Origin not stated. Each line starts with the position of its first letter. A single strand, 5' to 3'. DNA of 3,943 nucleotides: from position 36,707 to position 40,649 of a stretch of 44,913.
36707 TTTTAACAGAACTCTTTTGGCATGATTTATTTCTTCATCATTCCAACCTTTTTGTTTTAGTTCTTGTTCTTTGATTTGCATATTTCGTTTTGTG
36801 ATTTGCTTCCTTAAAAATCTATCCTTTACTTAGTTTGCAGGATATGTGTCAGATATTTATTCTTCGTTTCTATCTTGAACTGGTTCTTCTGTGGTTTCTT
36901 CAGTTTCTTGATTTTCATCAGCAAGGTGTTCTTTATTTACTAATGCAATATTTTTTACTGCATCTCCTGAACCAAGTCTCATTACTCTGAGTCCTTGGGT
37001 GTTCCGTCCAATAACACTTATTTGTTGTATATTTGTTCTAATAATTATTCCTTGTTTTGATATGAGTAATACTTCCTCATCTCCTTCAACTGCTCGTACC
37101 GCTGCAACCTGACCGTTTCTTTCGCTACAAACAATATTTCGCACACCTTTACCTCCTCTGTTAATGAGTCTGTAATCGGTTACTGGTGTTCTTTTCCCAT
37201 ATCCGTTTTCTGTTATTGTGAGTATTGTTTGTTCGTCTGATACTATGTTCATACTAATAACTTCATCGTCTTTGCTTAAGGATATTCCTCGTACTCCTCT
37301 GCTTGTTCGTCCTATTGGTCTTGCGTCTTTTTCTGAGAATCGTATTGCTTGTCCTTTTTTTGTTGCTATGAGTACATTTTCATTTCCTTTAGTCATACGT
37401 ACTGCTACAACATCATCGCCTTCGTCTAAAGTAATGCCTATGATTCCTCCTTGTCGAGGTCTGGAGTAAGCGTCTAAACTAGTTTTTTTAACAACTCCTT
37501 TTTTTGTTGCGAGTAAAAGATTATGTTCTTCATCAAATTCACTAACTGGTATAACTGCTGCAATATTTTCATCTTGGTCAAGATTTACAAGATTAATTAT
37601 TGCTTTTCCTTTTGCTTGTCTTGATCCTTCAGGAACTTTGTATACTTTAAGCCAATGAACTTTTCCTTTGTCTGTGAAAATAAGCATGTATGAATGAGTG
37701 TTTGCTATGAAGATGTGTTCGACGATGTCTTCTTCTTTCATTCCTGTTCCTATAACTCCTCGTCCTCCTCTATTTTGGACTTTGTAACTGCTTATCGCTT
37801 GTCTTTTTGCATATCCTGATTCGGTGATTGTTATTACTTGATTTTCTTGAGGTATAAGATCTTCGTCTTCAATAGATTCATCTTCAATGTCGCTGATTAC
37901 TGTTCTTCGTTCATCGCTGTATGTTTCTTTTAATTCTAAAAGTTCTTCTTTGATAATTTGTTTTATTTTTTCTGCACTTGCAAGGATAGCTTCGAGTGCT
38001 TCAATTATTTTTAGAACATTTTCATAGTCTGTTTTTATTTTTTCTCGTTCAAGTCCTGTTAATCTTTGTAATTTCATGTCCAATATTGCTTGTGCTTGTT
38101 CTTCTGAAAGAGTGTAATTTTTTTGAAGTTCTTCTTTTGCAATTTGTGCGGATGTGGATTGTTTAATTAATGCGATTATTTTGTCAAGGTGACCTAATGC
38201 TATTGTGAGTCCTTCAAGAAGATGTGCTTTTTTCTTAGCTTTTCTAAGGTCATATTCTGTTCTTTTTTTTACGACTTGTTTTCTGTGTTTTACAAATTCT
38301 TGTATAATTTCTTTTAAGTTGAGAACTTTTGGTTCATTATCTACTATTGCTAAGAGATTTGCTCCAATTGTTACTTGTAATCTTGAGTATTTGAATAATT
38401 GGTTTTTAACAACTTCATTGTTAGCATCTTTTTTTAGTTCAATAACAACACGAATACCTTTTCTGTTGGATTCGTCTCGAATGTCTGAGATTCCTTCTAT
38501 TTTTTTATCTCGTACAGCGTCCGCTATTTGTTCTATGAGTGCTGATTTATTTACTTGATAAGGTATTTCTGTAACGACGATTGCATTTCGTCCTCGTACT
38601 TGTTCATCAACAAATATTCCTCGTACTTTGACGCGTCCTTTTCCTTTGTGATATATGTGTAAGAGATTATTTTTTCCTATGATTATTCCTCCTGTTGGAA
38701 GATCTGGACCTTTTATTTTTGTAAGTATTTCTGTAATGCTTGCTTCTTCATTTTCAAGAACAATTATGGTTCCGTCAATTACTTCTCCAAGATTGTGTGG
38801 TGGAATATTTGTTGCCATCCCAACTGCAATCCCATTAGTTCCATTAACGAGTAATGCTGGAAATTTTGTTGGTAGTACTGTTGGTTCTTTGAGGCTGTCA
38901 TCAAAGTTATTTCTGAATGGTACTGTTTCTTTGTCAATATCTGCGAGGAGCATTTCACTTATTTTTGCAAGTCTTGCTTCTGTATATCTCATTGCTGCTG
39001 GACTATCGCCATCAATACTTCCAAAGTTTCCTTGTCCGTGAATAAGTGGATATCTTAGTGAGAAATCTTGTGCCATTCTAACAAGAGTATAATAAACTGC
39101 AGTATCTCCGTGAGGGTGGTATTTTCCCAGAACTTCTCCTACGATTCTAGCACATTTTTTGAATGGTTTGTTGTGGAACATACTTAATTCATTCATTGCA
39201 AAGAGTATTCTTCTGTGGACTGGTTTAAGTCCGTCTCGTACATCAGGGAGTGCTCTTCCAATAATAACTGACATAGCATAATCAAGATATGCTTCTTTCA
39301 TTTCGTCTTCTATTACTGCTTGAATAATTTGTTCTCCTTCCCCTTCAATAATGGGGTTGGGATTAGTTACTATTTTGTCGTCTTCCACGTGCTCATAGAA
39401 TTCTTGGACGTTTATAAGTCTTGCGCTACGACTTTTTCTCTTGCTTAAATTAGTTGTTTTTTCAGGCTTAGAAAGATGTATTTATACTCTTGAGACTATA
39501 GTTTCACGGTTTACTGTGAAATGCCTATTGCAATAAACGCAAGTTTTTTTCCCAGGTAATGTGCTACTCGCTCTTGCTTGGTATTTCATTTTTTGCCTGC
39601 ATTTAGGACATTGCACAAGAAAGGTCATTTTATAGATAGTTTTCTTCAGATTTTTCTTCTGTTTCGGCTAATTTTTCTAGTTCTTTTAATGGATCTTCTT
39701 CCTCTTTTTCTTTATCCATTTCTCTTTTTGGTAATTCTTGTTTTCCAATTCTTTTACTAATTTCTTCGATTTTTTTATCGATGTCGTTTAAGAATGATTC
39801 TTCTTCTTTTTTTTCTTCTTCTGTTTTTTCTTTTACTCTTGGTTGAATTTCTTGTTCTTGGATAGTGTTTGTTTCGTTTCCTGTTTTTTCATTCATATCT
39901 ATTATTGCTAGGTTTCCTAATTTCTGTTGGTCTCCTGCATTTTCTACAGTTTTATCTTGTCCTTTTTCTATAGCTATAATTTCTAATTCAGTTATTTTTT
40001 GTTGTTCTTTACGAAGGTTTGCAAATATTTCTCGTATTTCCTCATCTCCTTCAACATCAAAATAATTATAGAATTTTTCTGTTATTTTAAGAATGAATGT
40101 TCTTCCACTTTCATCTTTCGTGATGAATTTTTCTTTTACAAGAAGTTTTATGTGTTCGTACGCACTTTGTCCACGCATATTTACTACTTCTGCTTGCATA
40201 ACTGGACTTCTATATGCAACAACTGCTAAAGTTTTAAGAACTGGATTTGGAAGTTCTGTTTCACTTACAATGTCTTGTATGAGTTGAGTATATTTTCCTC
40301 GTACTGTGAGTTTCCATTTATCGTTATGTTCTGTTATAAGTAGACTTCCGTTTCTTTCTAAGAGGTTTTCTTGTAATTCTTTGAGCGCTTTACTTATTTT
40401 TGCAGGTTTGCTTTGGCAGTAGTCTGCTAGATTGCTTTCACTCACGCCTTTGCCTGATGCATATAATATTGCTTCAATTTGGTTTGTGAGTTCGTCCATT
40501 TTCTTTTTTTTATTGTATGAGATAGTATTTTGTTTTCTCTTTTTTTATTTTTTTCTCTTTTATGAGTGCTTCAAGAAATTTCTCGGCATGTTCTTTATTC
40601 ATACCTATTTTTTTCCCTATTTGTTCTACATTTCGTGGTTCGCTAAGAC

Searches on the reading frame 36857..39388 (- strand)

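Call 20: search_protein_families(library=pfam, proteins=[window:36857-39388:-], max_evalue=0.001)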
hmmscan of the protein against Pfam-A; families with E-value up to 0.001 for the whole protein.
window:36857-39388:- (843 aa): 2 families
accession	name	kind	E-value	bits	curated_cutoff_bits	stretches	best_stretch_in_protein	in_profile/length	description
PF00521.26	DNA_topoisoIV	-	1e-166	555.5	31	1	45-483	1-431/432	DNA gyrase/topoisomerase IV, subunit A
PF03989.18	DNA_gyraseA_C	-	8.2e-74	243.3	27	6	670-717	1-48/48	DNA gyrase C-terminal domain, beta-propeller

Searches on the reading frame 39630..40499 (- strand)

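Call 20: search_protein_families(library=pfam, proteins=[window:39630-40499:-], max_evalue=0.001)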
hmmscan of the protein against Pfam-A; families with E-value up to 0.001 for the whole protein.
window:39630-40499:- (289 aa): 1 family
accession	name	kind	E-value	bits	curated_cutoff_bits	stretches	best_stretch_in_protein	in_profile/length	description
PF04079.22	SMC_ScpB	-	9.2e-36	123.3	27.4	1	7-156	2-158/160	Segregation and condensation complex subunit ScpB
